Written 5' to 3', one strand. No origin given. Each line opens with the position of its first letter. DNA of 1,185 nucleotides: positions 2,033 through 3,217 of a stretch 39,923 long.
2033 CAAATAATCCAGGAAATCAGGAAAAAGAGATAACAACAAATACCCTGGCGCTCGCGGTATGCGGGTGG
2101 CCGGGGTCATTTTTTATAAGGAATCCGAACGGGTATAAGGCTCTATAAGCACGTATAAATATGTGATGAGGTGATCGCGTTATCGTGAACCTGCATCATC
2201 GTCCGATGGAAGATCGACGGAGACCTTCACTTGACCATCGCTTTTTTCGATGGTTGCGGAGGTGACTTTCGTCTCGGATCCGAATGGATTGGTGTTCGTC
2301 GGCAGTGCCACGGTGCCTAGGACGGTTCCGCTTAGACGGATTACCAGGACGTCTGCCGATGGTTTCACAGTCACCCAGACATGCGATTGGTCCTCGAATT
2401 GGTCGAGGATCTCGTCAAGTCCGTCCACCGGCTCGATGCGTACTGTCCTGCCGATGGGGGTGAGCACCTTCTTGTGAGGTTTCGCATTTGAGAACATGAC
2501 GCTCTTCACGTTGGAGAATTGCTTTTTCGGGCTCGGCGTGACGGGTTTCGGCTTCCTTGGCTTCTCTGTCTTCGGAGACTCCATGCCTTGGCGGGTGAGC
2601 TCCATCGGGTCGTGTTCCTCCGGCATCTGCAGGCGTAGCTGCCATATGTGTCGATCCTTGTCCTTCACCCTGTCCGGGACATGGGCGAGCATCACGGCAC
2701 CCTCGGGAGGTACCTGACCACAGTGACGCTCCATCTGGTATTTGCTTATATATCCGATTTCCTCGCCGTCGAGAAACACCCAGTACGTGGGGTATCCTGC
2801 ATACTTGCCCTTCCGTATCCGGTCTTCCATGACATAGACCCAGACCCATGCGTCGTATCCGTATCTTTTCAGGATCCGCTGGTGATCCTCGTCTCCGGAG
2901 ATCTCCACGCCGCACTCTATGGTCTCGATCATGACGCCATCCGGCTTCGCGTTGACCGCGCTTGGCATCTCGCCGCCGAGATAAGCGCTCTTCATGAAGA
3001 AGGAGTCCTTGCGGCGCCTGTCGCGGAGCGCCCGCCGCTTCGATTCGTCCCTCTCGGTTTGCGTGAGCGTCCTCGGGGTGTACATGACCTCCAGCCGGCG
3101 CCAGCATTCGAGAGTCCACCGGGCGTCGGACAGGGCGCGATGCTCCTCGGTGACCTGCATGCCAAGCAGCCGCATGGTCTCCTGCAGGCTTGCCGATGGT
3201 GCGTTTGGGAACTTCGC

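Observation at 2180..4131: ImmA-like metalloprotease translationally coupled to a membrane-anchored DnaQ-type exonuclease with an uncharacterised C-terminal half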

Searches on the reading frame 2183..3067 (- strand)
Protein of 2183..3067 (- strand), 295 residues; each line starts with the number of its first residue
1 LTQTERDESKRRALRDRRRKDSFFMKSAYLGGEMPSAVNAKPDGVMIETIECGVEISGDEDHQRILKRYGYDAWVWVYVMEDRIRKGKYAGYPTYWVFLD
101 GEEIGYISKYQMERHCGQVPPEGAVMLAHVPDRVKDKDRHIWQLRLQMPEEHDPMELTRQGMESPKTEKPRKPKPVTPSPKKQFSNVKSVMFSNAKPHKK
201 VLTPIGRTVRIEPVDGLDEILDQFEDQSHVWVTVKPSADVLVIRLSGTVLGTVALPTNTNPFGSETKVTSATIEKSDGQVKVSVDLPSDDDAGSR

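Call 17: search_solved_structures(query=A2, max_evalue=10, show_alignments=3)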
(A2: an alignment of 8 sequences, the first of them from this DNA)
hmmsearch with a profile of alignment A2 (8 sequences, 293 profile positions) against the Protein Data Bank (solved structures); distinct sequences matched with E-value up to 10: 1.
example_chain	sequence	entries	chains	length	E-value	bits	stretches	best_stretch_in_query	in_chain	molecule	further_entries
8i9t_Cz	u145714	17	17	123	0.033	16.8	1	137-210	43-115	rRNA-processing protein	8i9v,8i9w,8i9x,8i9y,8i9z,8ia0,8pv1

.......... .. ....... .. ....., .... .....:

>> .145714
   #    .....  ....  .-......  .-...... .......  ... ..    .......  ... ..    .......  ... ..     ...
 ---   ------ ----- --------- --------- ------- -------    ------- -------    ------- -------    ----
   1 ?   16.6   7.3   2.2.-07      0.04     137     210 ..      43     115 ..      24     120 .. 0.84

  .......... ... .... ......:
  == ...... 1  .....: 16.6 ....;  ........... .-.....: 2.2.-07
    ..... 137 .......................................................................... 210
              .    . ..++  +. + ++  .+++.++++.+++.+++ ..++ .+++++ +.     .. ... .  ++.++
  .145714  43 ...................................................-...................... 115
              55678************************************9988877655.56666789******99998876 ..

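Call 18: find_homologous_proteins(query=A2, max_evalue=0.001)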
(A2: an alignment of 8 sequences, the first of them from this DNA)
Query A2 (8 sequences) (295 aa, profile of the alignment): 153 proteins with E <= 0.001 among 4804 candidates; the best 120 are listed.
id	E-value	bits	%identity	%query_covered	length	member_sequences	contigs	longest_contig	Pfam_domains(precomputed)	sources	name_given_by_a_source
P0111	3.9e-166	570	90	100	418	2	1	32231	PF00929.32,PF21762.4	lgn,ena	-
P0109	1.2e-165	568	73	98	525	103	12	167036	PF00929.32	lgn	-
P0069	3.0e-165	567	74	100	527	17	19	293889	PF00929.32,PF21762.4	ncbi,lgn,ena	-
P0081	2.8e-164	564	74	100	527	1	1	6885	PF00929.32,PF21762.4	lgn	-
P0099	3.1e-164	564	80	98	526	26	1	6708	PF00929.32,PF21762.4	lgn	-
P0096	4.6e-164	563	74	100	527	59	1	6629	PF00929.32,PF16473.12,PF21762.4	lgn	-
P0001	1.4e-163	561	100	100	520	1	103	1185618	PF00929.32,PF21762.4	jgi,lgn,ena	-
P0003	1.6e-163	561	100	100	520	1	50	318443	PF00929.32,PF21762.4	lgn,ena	-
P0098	2.8e-163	560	76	98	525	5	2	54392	PF00929.32,PF16473.12,PF21762.4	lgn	-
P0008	3.0e-163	560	99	100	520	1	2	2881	PF00929.32,PF16473.12,PF21762.4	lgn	-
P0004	3.5e-163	560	99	100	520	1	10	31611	PF00929.32,PF16473.12,PF21762.4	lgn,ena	-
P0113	4.0e-163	560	70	97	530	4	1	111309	PF00929.32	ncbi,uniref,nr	ncbi:PolC-type DNA polymerase III [Bifidobacterium dentium]|uniref:3'-5' exonuclease n=1 Tax=Bifidob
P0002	6.8e-163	559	100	100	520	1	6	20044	PF00929.32,PF21762.4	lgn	-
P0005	8.3e-163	559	99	100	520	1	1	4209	PF00929.32,PF16473.12,PF21762.4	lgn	-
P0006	1.1e-162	558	99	100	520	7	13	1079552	PF00929.32,PF16473.12,PF21762.4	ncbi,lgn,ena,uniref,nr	ncbi:3'-5' exonuclease [Bifidobacterium pseudocatenulatum]|uniref:3'-5' exonuclease n=1 Tax=Bifidoba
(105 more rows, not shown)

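Call 24: search_protein_representatives(alignment_id=A2)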
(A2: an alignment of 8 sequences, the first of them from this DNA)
Query: 8 sequences, 293 profile positions. Proteins with E-value up to 0.001 (for the whole library): 64; up to 1e-10: 52; up to 1e-30: 20. The best 64 are listed.
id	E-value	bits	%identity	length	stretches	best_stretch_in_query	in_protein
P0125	6.5e-105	367.2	-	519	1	1-291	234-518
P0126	3.2e-102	358.3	-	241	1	25-209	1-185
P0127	6.9e-82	291.6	-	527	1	5-277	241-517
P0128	1.8e-80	286.9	-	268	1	1-169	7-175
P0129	3.0e-75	269.8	-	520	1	8-286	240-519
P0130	4.1e-71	256.2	-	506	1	4-256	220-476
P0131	9.1e-71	255.1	-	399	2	7-164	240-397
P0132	3.7e-68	246.5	-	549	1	27-256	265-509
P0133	3.1e-63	230.4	-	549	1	33-285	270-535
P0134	3.7e-55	203.8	-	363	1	1-150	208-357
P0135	1.5e-49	185.5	-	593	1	10-253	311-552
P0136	1.6e-48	182.1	-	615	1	12-288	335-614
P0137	1.1e-47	179.3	-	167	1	5-152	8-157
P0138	2.4e-45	171.6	-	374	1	12-150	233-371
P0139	1.4e-42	162.5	-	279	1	1-150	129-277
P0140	9.1e-38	146.7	-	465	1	7-160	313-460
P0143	3.1e-33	131.9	-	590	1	6-253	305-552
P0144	3.2e-31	125.3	-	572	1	11-261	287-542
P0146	3.3e-29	118.6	-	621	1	15-246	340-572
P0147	8.8e-29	117.2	-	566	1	12-289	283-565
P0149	1.2e-28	116.8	-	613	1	16-236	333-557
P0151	1.3e-27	113.4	-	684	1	22-289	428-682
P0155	3.3e-25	105.5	-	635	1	7-284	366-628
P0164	5.0e-16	75.4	-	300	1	35-139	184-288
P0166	4.7e-15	72.2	-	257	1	15-132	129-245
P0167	6.0e-15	71.8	-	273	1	32-116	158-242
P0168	1.1e-14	70.9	-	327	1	35-138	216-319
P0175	7.0e-12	61.8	-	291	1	19-132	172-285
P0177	1.1e-10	57.8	-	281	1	42-132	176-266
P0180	2.3e-08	50.2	-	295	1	36-138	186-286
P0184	3.8e-06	42.9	-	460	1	33-137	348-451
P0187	1.1e-04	38.2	-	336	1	51-135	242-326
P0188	2.5e-04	37.0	-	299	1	43-146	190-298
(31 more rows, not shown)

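Call 26: search_protein_families(library=pfam, alignment_id=A3, max_evalue=0.001)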
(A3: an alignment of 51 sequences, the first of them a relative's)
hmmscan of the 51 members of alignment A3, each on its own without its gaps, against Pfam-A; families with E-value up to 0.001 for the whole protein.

A. member 1, P0125 (519 aa): 2 families
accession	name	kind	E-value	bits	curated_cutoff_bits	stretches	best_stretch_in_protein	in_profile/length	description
PF00929.31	RNase_T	-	2.6e-23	83.8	24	1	69-218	2-160/164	Exonuclease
PF16473.11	Rv2179c-like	-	1.4e-05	25.3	27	1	67-223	2-174/177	3'-5' exoribonuclease Rv2179c-like domain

B. families by the number of members that match (of 51 scanned): 9 families
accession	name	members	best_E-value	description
PF00929.31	RNase_T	35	1.7e-41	Exonuclease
PF21762.3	DEDDh_C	21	7.1e-08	DNA polymerase III subunit epsilon-like, C-terminal domain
PF16473.11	Rv2179c-like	19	2.2e-09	3'-5' exoribonuclease Rv2179c-like domain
PF13482.12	RNase_H_2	8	2.6e-12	RNase_H superfamily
PF01612.26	DNA_pol_A_exo1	6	4.9e-07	3'-5' exonuclease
PF08797.16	HIRAN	5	5.8e-06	HIRAN domain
PF14020.11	DUF4236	1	1.3e-15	Protein of unknown function (DUF4236)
PF00533.33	BRCT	1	7.8e-07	BRCA1 C Terminus (BRCT) domain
PF04857.26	CAF1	1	0.00013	CAF1 family ribonuclease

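Call 34: search_protein_families(library=pfam, proteins=[P0135, P0136, P0143, P0144, P0146, P0147, P0149, P0151, P0155, P0132], max_evalue=0.01)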
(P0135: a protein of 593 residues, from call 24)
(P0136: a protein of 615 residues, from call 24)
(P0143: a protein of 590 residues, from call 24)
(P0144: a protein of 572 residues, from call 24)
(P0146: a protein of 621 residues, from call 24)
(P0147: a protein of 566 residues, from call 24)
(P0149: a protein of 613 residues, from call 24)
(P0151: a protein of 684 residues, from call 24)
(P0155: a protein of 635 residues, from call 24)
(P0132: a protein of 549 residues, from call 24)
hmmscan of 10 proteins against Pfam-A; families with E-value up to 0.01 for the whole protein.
P0135 (593 aa): 2 families
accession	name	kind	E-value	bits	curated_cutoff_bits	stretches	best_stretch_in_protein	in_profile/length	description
PF00929.31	RNase_T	-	6.5e-28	98.8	24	1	139-288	2-158/164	Exonuclease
PF13482.12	RNase_H_2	-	0.0056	17.1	22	0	140-187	3-49/165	RNase_H superfamily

P0136 (615 aa): 2 families
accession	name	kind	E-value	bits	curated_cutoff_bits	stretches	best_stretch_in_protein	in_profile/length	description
PF00929.31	RNase_T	-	2.2e-20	74.3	24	1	162-310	2-158/164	Exonuclease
PF16473.11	Rv2179c-like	-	0.0046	17.1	27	0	161-258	3-120/177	3'-5' exoribonuclease Rv2179c-like domain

P0143 (590 aa): 4 families
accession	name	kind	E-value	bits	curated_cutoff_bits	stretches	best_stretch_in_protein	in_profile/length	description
PF00929.31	RNase_T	-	2.9e-31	109.7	24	1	137-292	1-164/164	Exonuclease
PF21762.3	DEDDh_C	-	3.4e-05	24.5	27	1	214-294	107-187/188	DNA polymerase III subunit epsilon-like, C-terminal domain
PF16473.11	Rv2179c-like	-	0.00018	21.7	27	0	198-288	77-169/177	3'-5' exoribonuclease Rv2179c-like domain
PF13482.12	RNase_H_2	-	0.00031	21.2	22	0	223-277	68-119/165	RNase_H superfamily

P0144 (572 aa): 4 families
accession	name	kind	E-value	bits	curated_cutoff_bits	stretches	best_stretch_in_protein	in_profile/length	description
PF00929.31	RNase_T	-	8.8e-33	114.6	24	1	114-268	1-163/164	Exonuclease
PF16473.11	Rv2179c-like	-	3.4e-05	24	27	1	113-266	2-170/177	3'-5' exoribonuclease Rv2179c-like domain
PF21762.3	DEDDh_C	-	0.00011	22.9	27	1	186-270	102-186/188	DNA polymerase III subunit epsilon-like, C-terminal domain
PF13482.12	RNase_H_2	-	0.00079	19.8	22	1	116-254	3-119/165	RNase_H superfamily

P0146 (621 aa): 2 families
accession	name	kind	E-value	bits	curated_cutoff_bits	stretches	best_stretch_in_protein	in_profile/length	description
PF00929.31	RNase_T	-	5e-26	92.6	24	1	163-317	1-163/164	Exonuclease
PF16473.11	Rv2179c-like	-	3.9e-06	27.1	27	0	227-316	80-171/177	3'-5' exoribonuclease Rv2179c-like domain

P0147 (566 aa): 8 families
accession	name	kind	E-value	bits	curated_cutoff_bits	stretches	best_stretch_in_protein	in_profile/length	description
PF00929.31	RNase_T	-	1.6e-28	100.8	24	1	103-256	1-163/164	Exonuclease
PF16473.11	Rv2179c-like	-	4.2e-08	33.5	27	1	103-257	3-173/177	3'-5' exoribonuclease Rv2179c-like domain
PF01612.26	DNA_pol_A_exo1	-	4.9e-07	30.2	23.6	1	90-235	10-126/173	3'-5' exonuclease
PF04857.26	CAF1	-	0.00013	21.8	24.2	0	91-114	11-34/320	CAF1 family ribonuclease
PF13482.12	RNase_H_2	-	0.00015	22.2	22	1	105-240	3-117/165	RNase_H superfamily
PF21762.3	DEDDh_C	-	0.00039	21.1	27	1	180-256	108-184/188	DNA polymerase III subunit epsilon-like, C-terminal domain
PF03104.25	DNA_pol_B_exo1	-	0.0051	16.7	23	0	73-210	38-191/242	DNA polymerase family B, exonuclease domain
PF00450.28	Peptidase_S10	-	0.0096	15.8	21.9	0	2-123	116-235/420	Serine carboxypeptidase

P0149 (613 aa): 5 families
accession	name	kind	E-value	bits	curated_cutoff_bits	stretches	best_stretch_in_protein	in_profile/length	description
PF00929.31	RNase_T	-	2.1e-23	84.1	24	1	150-302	1-162/164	Exonuclease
PF01612.26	DNA_pol_A_exo1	-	4.9e-05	23.7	23.6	1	144-282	17-126/173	3'-5' exonuclease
PF21762.3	DEDDh_C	-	0.00013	22.6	27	1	225-303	106-184/188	DNA polymerase III subunit epsilon-like, C-terminal domain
PF16473.11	Rv2179c-like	-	0.00016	21.8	27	1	150-303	3-172/177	3'-5' exoribonuclease Rv2179c-like domain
PF13482.12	RNase_H_2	-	0.00025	21.5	22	1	152-287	3-117/165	RNase_H superfamily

P0151 (684 aa): 3 families
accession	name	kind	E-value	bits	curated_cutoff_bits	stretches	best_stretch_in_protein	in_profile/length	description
PF00929.31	RNase_T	-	1.9e-36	126.5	24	1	237-392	1-164/164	Exonuclease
PF13482.12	RNase_H_2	-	0.0023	18.3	22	0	239-396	3-136/165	RNase_H superfamily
PF21762.3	DEDDh_C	-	0.0045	17.6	27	0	315-392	108-185/188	DNA polymerase III subunit epsilon-like, C-terminal domain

P0155 (635 aa): 4 families
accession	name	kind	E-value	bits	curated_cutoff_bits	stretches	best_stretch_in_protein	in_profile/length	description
PF00929.31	RNase_T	-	7.6e-37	127.8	24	1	188-343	1-164/164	Exonuclease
PF14020.11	DUF4236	-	1.3e-15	58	27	1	4-58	2-55/55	Protein of unknown function (DUF4236)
PF01612.26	DNA_pol_A_exo1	-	0.00045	20.5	23.6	0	262-322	71-127/173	3'-5' exonuclease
PF21762.3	DEDDh_C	-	0.0016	19.1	27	1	268-343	110-185/188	DNA polymerase III subunit epsilon-like, C-terminal domain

P0132 (549 aa): 2 families
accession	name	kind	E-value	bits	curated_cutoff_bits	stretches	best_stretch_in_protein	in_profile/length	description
PF00929.31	RNase_T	-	2.3e-18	67.7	24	1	3-149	1-161/164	Exonuclease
PF13482.12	RNase_H_2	-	4.5e-08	33.7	22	1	3-140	1-121/165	RNase_H superfamily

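Call 40: search_protein_families(library=pfam, proteins=[P0164, P0166, P0167, P0168, P0175, P0177, P0180, P0184, P0187, P0188], max_evalue=0.01)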
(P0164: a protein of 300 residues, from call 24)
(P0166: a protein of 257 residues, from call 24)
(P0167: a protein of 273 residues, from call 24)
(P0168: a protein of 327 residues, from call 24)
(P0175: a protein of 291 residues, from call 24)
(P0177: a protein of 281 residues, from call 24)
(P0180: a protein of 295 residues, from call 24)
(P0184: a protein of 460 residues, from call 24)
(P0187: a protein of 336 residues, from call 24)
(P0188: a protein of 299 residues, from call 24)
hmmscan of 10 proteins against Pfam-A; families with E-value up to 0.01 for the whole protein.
P0164 (300 aa): 0 families

P0166 (257 aa): 0 families

P0167 (273 aa): 1 family
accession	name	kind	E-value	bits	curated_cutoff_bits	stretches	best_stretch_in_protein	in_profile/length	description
PF08797.16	HIRAN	-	2.4e-05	24.5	24.7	1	89-128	28-68/96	HIRAN domain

P0168 (327 aa): 0 families

P0175 (291 aa): 0 families

P0177 (281 aa): 1 family
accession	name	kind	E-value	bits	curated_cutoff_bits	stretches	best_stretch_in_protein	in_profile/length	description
PF08797.16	HIRAN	-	1.5e-05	25.1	24.7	1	96-136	27-68/96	HIRAN domain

P0180 (295 aa): 0 families

P0184 (460 aa): 2 families
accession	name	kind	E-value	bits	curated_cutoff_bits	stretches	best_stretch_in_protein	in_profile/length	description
PF00929.31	RNase_T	-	1.1e-11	46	24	1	6-163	1-163/164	Exonuclease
PF13482.12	RNase_H_2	-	6e-05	23.5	22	1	7-153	2-125/165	RNase_H superfamily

P0187 (336 aa): 0 families

P0188 (299 aa): 1 family
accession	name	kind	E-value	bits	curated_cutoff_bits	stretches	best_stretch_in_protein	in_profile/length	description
PF08797.16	HIRAN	-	0.00018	21.7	24.7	1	104-144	27-64/96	HIRAN domain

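Call 43: find_related_loci(query=A2, collection=genome_contigs, flank=7000)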
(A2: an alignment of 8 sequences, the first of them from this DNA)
Query A2 (295 aa) in genome_contigs; peptide patterns used: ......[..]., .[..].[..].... (x = any residue, [..] = any of these).
121 stretches matched a pattern; 16 encode a relative of the query (tblastn E <= 1e-3); 15 distinct loci.
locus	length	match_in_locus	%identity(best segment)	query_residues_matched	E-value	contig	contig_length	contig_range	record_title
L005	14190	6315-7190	72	1-290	3e-146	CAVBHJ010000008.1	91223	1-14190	bacterium isolate G02646-L1_cleanbin_000012 genome assembly, contig: Spades_G02646-L1_contig_99, whole genome shotgun se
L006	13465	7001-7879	50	1-287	5e-91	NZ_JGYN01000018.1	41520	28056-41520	Bifidobacterium biavatii DSM 23969 Contig18, whole genome shotgun sequence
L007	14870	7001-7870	55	1-289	2e-109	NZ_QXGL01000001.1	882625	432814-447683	Bifidobacterium goeldii strain 2034B Contig_1, whole genome shotgun sequence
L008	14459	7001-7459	52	1-153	7e-49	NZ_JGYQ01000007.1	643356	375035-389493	Bifidobacterium boum strain LMG 10736 Contig07, whole genome shotgun sequence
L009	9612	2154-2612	53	1-153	2e-48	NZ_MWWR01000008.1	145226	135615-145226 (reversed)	Pseudoscardovia radai strain DSM 24742 Contig_8, whole genome shotgun sequence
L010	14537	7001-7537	46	1-178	8e-47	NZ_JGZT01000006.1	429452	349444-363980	Bifidobacterium thermacidophilum subsp. thermacidophilum strain LMG 21395 Contig6, whole genome shotgun sequence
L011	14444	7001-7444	52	5-152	1e-46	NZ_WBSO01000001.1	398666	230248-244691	Bifidobacterium apri strain DSM 100238 Contig_1, whole genome shotgun sequence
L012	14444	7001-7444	53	1-148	2e-46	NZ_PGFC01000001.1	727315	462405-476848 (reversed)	Pseudoscardovia suis strain DSM 24744 Ga0181009_101, whole genome shotgun sequence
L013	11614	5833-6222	57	24-153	2e-46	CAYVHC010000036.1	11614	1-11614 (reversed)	MAG TPA_asm: uncultured Bifidobacteriaceae bacterium isolate binchicken_co370_214 genome assembly, contig: NODE_5196_len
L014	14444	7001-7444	52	5-152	2e-46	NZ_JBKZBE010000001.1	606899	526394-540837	Bifidobacterium thermophilum strain M1A M1A_contig_1, whole genome shotgun sequence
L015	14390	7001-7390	55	24-153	2e-44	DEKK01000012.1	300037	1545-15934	MAG TPA_asm: Bifidobacteriaceae bacterium UBA2724 UBA2724_contig_62, whole genome shotgun sequence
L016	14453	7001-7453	46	7-150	9e-43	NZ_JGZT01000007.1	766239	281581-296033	Bifidobacterium thermacidophilum subsp. thermacidophilum strain LMG 21395 Contig7, whole genome shotgun sequence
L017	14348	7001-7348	57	38-153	2e-39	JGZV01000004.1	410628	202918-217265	Bifidobacterium thermophilum strain JCM 1207 Contig04, whole genome shotgun sequence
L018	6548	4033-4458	48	16-156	1e-35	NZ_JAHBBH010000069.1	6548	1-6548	Bifidobacterium miconis strain 82T10 Contig_69, whole genome shotgun sequence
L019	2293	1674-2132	44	1-153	3e-34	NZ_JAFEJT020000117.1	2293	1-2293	Bifidobacterium amazonense strain MA1 Contig_117, whole genome shotgun sequence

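Call 44: find_related_loci(query=A2, collection=viral_contigs, flank=7000)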
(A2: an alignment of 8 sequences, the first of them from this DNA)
Query A2 (295 aa) in viral_contigs; peptide patterns used: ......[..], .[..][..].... (x = any residue, [..] = any of these).
82 stretches matched a pattern; 23 encode a relative of the query (tblastn E <= 1e-3); 23 distinct loci.
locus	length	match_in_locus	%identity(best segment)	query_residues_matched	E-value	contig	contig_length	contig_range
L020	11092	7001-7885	87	1-295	1e-176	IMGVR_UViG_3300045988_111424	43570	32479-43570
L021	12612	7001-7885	87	1-295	2e-175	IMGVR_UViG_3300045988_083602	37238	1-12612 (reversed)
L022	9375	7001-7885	87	1-295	3e-175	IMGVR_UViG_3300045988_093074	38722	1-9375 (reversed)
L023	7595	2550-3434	87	1-295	8e-175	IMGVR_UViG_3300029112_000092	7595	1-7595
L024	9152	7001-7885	86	1-295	5e-172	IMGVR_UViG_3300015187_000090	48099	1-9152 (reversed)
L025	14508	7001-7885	86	1-295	5e-172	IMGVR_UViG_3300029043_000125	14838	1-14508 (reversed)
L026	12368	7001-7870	84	1-290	1e-170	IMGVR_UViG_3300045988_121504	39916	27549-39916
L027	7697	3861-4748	74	1-295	7e-154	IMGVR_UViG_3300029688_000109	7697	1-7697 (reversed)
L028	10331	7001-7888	74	1-295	7e-154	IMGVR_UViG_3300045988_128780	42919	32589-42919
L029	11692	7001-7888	74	1-295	7e-154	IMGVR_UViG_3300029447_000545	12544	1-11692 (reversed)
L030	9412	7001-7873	73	1-290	8e-147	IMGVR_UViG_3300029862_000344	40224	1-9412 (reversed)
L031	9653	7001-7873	73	1-290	8e-147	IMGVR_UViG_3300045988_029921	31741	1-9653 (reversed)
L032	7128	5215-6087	75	1-290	8e-146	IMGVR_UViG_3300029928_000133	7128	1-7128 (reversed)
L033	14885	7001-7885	86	1-295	3e-172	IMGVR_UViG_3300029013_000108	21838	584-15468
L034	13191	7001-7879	50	1-287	7e-91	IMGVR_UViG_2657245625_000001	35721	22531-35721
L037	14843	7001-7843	47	1-286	1e-85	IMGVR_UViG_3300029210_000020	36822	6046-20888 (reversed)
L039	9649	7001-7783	46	1-255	2e-67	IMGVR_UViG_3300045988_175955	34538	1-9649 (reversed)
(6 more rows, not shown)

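Call 57: search_protein_families(library=pfam, proteins=[L006:5289-5717:+, L006:7935-9245:+, L037:8031-9335:+, L037:5898-6275:+, L039:5282-6115:+, L020:5449-5916:+, L005:4170-5183:+, L027:2312-2776:+, L027:4838-5701:+], max_evalue=0.01)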
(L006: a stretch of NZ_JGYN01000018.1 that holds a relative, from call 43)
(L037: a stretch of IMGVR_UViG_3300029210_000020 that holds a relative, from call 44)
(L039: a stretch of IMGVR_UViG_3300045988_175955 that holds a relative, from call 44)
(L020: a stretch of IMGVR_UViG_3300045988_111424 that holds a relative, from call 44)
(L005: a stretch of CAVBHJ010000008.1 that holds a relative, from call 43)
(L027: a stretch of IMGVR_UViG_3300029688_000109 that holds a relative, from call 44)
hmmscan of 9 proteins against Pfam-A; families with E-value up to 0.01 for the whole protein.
L006:5289-5717:+ (142 aa): 0 families

L006:7935-9245:+ (436 aa): 4 families
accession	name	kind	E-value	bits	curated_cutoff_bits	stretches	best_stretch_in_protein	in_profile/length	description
PF00589.27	Phage_integrase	-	1.4e-21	77.4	27.1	1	226-404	2-169/172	Phage integrase family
PF14657.12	Arm-DNA-bind_4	-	0.00054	19.9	22.3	0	56-85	6-37/47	Arm DNA-binding domain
PF14659.12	Phage_int_SAM_3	-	0.00093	19.8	22.6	1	105-159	1-55/58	Phage integrase, N-terminal SAM-like domain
PF22022.2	Phage_int_M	-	0.0018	18.9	27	1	108-168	3-64/96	Phage integrase central domain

L037:8031-9335:+ (434 aa): 1 family
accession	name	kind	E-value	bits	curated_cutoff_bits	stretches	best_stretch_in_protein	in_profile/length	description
PF02661.23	Fic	-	1.4e-17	64.7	24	1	163-267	3-93/93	Fic/DOC family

L037:5898-6275:+ (125 aa): 3 families
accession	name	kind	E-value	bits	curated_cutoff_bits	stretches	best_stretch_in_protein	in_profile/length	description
PF01381.28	HTH_3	-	9.2e-07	29.2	23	1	26-69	5-50/55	Helix-turn-helix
PF13560.12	HTH_31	-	6.9e-06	26.7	27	1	25-73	11-60/64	Helix-turn-helix domain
PF01527.26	HTH_Tnp_1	-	0.002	18.7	24.1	0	26-50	21-45/75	Transposase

L039:5282-6115:+ (277 aa): 2 families
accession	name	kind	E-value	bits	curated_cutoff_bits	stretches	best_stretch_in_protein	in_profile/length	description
PF21827.1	New_glue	-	0.00043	20.4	31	1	47-103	8-66/94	New glue protein family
PF15206.11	FAM209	-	0.0093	16.1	27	0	42-94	39-92/149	FAM209 family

L020:5449-5916:+ (155 aa): 2 families
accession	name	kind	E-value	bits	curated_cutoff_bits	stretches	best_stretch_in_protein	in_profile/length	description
PF13560.12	HTH_31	-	0.00025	21.7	27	1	50-98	13-59/64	Helix-turn-helix domain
PF01381.28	HTH_3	-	0.00097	19.6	23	1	50-97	8-52/55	Helix-turn-helix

L005:4170-5183:+ (337 aa): 1 family
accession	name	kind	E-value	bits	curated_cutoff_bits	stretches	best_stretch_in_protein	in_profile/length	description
PF07751.16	Abi_2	-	4.9e-45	154.5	25.6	1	68-255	2-184/184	Abi-like protein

L027:2312-2776:+ (154 aa): 2 families
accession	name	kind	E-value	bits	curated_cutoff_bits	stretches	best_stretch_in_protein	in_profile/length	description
PF13560.12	HTH_31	-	0.00059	20.5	27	1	50-96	14-58/64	Helix-turn-helix domain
PF01381.28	HTH_3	-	0.00067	20.1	23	1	50-96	9-52/55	Helix-turn-helix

L027:4838-5701:+ (287 aa): 1 family
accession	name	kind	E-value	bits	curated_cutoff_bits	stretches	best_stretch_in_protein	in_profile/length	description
PF02498.22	Bro-N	-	1.3e-08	35.8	25.6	1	23-109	7-85/96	BRO family, N-terminal domain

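Call 59: search_dna_similar(query=window:2183-3067:-, collection=phages, mode=protein, max_evalue=0.01, max_rows=40)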
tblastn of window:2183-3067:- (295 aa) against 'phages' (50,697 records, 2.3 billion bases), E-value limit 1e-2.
No match.
